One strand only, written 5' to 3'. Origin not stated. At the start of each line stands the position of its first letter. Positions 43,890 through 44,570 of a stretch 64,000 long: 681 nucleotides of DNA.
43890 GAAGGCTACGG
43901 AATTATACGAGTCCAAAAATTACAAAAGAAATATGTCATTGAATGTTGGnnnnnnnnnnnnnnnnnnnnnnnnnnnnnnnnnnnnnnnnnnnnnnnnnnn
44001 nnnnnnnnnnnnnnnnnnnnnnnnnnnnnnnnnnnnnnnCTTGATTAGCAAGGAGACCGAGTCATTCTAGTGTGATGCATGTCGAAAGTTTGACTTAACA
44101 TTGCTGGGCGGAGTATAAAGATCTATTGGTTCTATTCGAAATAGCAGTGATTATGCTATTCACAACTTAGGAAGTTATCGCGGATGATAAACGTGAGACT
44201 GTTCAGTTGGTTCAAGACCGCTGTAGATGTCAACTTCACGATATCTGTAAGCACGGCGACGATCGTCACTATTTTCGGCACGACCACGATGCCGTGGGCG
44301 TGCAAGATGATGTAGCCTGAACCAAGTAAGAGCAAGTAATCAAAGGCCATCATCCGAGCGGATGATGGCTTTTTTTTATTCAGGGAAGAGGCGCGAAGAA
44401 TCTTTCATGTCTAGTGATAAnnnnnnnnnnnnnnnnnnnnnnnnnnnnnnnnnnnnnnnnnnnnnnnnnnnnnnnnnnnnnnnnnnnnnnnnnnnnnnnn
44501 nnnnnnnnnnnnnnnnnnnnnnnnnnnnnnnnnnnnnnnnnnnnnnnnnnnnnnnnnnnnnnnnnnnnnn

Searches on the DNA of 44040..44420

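Call 56: search_rna_families(source=window, start=44040, end=44420, threshold=evalue, max_evalue=1)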
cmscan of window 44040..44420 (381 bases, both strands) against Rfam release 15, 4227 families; matches with E-value up to 1: 0.
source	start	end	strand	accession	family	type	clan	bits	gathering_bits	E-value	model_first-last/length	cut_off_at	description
